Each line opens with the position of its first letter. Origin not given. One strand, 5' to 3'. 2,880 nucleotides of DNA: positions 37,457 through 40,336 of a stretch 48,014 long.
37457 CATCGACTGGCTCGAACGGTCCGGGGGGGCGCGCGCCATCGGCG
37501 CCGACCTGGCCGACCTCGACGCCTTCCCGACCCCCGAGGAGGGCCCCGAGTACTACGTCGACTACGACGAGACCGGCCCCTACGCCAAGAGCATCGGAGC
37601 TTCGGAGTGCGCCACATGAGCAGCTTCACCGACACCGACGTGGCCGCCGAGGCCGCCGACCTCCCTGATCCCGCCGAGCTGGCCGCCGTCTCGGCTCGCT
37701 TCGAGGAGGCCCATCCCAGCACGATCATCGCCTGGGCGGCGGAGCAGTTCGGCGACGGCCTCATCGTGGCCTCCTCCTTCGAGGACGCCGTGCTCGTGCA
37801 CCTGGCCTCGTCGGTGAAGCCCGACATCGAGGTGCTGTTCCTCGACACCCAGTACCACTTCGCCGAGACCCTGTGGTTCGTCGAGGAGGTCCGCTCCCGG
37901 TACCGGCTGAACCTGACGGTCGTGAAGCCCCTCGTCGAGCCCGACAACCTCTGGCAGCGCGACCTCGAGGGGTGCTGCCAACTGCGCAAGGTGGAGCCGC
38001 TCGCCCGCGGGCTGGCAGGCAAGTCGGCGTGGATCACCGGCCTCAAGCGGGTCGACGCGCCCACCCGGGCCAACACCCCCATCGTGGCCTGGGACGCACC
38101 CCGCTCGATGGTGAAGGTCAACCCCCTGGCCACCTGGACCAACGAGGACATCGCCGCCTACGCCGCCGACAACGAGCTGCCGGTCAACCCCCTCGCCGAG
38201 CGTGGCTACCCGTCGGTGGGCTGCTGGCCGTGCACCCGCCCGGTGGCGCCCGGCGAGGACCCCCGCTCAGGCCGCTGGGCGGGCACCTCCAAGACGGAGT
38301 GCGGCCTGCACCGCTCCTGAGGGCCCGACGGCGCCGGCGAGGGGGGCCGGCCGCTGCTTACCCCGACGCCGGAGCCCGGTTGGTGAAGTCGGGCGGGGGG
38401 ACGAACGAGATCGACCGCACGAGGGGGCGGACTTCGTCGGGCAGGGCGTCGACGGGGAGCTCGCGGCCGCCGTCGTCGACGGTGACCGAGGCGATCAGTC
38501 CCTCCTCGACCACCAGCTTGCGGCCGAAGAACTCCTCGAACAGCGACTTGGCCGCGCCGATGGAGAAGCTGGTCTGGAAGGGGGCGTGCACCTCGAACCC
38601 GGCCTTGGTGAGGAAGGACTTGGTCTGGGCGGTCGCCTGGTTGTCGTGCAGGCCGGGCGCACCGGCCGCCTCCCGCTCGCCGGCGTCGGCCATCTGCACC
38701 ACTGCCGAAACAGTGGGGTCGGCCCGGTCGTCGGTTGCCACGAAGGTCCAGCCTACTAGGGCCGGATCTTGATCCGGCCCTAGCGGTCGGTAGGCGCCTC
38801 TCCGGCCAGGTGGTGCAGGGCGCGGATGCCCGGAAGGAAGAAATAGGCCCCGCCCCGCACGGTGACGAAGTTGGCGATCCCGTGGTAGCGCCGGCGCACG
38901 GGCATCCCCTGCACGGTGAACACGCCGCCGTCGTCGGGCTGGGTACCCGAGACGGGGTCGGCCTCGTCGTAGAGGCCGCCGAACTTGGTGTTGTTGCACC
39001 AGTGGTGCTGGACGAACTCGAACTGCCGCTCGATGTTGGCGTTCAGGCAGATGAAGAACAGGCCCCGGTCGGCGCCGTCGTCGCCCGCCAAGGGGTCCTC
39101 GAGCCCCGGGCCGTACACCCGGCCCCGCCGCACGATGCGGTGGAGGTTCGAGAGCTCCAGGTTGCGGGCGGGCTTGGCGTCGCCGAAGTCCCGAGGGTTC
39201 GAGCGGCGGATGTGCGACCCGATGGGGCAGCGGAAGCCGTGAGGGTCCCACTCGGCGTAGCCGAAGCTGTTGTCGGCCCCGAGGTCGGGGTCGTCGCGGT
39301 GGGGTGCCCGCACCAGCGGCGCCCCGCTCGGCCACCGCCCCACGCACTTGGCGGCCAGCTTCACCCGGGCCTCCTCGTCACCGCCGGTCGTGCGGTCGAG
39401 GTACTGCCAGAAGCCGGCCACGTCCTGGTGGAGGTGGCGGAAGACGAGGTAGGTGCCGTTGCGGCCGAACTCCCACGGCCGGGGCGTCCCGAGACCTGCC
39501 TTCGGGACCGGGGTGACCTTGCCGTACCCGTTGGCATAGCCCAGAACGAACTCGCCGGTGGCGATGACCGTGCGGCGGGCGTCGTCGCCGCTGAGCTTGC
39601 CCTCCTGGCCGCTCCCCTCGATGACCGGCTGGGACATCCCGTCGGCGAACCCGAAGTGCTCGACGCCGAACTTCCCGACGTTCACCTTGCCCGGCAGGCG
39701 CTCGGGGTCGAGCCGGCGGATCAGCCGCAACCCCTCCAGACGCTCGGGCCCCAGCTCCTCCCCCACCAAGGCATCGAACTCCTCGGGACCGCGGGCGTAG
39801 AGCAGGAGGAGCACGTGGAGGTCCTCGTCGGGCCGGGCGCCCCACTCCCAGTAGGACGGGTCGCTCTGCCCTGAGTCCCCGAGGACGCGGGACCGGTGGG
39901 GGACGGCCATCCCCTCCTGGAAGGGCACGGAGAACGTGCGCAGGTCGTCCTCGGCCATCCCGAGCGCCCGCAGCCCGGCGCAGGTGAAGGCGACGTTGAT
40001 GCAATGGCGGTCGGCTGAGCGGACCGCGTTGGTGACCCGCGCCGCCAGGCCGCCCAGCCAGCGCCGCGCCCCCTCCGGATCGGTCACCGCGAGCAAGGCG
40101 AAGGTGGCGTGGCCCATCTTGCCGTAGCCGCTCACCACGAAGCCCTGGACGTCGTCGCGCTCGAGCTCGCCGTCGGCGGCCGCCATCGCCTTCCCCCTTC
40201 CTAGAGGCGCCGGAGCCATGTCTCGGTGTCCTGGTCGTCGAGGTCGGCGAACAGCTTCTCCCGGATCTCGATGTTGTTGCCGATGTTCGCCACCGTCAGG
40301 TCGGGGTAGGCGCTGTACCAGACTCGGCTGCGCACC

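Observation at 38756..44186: Translationally coupled P450 - P450 - unknown membrane protein - DyP peroxidase operon with no redox partner or scaffold enzyme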

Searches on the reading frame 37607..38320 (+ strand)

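Call 84: search_protein_families(library=pfam, proteins=[window:37607-38320:+], max_evalue=0.001)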
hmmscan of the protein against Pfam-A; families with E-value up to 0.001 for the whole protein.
window:37607-38320:+ (237 aa): 1 family
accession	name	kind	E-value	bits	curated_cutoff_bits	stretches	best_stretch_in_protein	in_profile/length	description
PF01507.26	PAPS_reduct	-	1.1e-44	153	22.5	1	57-212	9-175/175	Phosphoadenosine phosphosulfate reductase domain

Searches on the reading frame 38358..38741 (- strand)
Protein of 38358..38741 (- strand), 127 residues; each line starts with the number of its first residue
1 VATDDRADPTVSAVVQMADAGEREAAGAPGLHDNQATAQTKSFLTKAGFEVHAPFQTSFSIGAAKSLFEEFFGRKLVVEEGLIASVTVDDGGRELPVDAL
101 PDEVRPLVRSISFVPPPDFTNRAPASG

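Call 41: search_protein_families(library=pfam, proteins=[window:38358-38741:-], max_evalue=0.01)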
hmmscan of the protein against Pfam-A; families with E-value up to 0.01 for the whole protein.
window:38358-38741:- (127 aa): 0 families

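Call 96: search_protein_families(library=padloc, proteins=[window:38358-38741:-], max_evalue=0.001)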
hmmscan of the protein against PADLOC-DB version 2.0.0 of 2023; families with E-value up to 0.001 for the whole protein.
window:38358-38741:- (127 aa): 0 families

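Call 97: search_protein_families(library=ncbifam, proteins=[window:38358-38741:-], max_evalue=0.01)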
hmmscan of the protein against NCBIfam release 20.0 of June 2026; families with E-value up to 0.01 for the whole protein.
window:38358-38741:- (127 aa): 0 families

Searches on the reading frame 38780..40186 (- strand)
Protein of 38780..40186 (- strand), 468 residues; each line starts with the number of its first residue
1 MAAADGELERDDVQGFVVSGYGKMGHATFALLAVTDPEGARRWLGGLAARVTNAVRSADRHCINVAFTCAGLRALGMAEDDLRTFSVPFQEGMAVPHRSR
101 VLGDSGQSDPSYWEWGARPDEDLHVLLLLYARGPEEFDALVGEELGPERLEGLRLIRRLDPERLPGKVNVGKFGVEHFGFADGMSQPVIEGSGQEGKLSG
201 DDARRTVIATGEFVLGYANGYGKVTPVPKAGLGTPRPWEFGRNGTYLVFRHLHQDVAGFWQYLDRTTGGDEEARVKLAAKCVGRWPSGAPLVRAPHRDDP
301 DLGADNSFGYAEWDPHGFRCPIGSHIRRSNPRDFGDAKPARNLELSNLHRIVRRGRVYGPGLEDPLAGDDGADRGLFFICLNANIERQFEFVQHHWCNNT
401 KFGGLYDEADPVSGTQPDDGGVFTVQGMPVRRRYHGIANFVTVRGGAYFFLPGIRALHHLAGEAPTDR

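Call 7: search_protein_families(library=pfam, proteins=[window:38780-40186:-], max_evalue=0.01)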
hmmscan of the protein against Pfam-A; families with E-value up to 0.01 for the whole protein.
window:38780-40186:- (468 aa): 2 families
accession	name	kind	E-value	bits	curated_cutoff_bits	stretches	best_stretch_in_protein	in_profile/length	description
PF21105.3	DyP_N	-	0.00011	22.9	27.5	1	58-132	64-131/163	DyP dimeric alpha+beta barrel domain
PF20628.3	Dyp_perox_C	-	0.00069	19.9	20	0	347-398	96-139/166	Dyp-type peroxidase, C-terminal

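Call 8: search_protein_families(library=ncbifam, proteins=[window:38780-40186:-], max_evalue=0.01)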
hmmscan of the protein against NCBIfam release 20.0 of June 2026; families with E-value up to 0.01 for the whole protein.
window:38780-40186:- (468 aa): 2 families
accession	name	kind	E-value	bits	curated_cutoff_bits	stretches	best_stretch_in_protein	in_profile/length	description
TIGR01413.1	Dyp_perox_fam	superfamily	9.6e-32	110.6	100.5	1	173-457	141-323/323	Dyp-type peroxidase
TIGR01412.1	tat_substr_1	equivalog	7.3e-09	35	428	1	241-395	264-383/420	iron uptake transporter deferrochelatase/peroxidase subunit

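Call 29: search_solved_structures(query=window:38780-40186:-, max_evalue=0.001, show_alignments=1)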
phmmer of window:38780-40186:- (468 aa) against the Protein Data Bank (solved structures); distinct sequences matched with E-value up to 0.001: 20.
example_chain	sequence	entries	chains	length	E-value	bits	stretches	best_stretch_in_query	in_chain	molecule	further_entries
8re3_A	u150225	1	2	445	6.5e-70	239.5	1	7-460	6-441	Peroxidase, putative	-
8re2_A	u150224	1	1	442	2.2e-69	237.8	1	7-460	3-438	Peroxidase, putative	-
7anv_A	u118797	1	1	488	1.2e-40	142.9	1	63-458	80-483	ancestral D-type dye decolorizing peroxidase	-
4au9_A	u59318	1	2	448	4.1e-32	114.8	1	8-457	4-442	DYP-TYPE PEROXIDASE I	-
4uzi_A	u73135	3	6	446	1.3e-31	113.2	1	8-457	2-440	DYE-DECOLORIZING PEROXIDASE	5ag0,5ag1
4w7k_A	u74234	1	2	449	8.8e-31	110.4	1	9-457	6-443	Dye-decolorizing peroxidase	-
4w7j_A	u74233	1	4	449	1.3e-30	109.9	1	9-457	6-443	Dye-decolorizing peroxidase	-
4w7l_A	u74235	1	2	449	5.2e-30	107.8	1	9-457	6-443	Dye-decolorizing peroxidase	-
2d3q_A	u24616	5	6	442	1.4e-29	106.4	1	11-457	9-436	Decolorizing Peroxidase | DyP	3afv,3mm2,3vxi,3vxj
5ikd_A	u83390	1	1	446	3.3e-29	105.2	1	10-457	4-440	Dye-decolorizing peroxidase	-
5ikg_A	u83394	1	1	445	3.8e-29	105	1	11-457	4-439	Dye-decolorizing peroxidase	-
3mm1_A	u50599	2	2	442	6e-29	104.3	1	11-457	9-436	DyP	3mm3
4w7n_A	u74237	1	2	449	6.6e-29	104.2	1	9-457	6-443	Dye-decolorizing peroxidase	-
4w7m_A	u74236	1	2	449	9.1e-29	103.8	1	9-457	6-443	Dye-decolorizing peroxidase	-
6fsk_A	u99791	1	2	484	1.3e-28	103.3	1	62-457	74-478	DyP-type peroxidase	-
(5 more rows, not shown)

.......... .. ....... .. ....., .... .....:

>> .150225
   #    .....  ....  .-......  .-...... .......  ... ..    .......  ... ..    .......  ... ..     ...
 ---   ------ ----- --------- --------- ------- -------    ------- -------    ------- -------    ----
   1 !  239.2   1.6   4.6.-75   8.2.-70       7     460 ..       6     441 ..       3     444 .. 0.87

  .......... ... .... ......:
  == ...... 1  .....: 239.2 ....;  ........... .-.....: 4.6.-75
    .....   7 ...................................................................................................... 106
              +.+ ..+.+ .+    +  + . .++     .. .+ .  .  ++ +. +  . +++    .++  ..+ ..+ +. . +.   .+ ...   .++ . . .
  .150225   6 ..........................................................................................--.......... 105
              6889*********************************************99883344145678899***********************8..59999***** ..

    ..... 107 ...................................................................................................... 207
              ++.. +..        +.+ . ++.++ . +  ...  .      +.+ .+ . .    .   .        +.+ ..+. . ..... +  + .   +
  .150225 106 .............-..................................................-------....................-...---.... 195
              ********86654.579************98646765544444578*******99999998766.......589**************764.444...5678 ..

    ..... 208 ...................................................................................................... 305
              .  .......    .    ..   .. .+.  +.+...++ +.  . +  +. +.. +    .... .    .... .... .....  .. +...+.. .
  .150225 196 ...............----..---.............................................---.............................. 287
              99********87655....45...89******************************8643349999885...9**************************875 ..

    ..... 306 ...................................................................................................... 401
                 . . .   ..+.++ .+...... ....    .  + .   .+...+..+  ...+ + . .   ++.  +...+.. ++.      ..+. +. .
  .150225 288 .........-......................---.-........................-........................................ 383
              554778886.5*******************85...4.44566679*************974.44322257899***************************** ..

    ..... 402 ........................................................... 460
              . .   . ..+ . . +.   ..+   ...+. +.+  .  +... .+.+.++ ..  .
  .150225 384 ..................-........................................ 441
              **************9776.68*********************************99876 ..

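Call 58: find_homologous_proteins(query=window:38780-40186:-, max_evalue=1e-20)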
Query window:38780-40186:- (468 aa): 7711 proteins with E <= 1e-20 among 8000 candidates; the best 120 are listed.
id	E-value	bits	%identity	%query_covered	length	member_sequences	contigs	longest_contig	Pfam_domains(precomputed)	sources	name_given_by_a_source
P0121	2.2e-298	1008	92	100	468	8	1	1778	PF21105.4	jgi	jgi:Dyp-type peroxidase family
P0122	2.5e-272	922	85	100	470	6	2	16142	PF21105.4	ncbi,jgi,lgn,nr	ncbi:MAG TPA: Dyp-type peroxidase [Acidimicrobiales bacterium]|jgi:Dyp-type peroxidase family|nr:Dyp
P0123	5.7e-269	911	84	99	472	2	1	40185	PF21105.4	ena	-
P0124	2.5e-245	833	78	97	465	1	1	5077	-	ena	-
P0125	3.1e-238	810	76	97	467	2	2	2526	-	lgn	-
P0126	1.7e-233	794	75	99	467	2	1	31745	-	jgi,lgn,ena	-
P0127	1.5e-225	768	73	97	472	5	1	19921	PF21105.4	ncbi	-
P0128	1.1e-215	735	69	97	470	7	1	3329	PF21105.4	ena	-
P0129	6.4e-214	729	67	98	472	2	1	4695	-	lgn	-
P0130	2.3e-212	724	69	98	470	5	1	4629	-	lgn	-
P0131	4.6e-204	697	66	98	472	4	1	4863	-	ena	-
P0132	3.2e-193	661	64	95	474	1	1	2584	-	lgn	-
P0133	6.3e-193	660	64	97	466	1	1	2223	PF21105.4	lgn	-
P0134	6.5e-193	660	63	97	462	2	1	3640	PF21105.4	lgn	-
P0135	1.9e-188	645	64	97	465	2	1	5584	-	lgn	-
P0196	1.9e-154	533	55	98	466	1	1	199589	PF21105.4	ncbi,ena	-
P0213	2.7e-127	444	49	98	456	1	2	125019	PF20628.4,PF21105.4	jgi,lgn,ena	jgi:Dyp-type peroxidase family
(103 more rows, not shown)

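Call 73: find_encoding_contigs(protein=P0196, flank=5000, max_places=1)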
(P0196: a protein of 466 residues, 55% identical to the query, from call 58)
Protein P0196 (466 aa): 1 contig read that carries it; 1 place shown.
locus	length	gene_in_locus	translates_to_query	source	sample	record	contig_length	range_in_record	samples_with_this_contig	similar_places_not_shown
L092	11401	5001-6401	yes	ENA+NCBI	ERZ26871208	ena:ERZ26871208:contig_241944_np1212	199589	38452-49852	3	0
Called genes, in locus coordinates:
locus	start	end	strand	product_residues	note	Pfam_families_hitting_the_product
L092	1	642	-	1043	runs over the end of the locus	PF02574:S-methyl_trans, PF00809:Pterin_bind, PF02607:B12-binding_2, PF02310:B12-binding, PF02965:Met_synt_B12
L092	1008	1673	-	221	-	-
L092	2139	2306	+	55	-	-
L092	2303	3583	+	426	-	PF00067:p450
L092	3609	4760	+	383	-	-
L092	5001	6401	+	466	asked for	PF21105:DyP_N (faint)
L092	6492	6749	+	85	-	-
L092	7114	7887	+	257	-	PF00106:adh_short, PF08659:KR, PF23441:SDR, PF13561:adh_short_C2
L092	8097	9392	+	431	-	-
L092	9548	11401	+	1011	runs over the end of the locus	PF12419:DUF3670, PF00176:SNF2-rel_dom, PF00271:Helicase_C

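Call 74: find_encoding_contigs(protein=P0213, flank=5000, max_places=1)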
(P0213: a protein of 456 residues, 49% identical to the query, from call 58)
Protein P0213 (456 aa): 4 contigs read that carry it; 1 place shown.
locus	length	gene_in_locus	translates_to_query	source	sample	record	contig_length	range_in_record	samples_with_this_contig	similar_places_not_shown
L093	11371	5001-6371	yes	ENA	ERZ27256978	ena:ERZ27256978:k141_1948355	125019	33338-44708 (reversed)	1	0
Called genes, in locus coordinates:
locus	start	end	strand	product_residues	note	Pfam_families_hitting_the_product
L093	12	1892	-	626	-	PF02310:B12-binding (weak), PF04055:Radical_SAM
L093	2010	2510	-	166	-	-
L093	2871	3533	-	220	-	PF13640:2OG-FeII_Oxy_3, PF13661:2OG-FeII_Oxy_4 (weak)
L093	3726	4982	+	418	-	-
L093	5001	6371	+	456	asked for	PF21105:DyP_N (weak), PF20628:Dyp_perox_C (faint)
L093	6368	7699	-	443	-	-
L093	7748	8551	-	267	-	PF01128:IspD (faint), PF02348:CTP_transf_3, PF12804:NTP_transf_3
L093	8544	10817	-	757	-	PF17678:Glyco_hydro_92N, PF07971:Glyco_hydro_92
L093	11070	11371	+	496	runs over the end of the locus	PF00005:ABC_tran, PF13304:AAA_21 (faint), PF00005:ABC_tran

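Call 96: search_protein_families(library=padloc, proteins=[window:38780-40186:-], max_evalue=0.001)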
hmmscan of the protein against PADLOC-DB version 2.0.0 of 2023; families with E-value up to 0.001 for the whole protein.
window:38780-40186:- (468 aa): 0 families
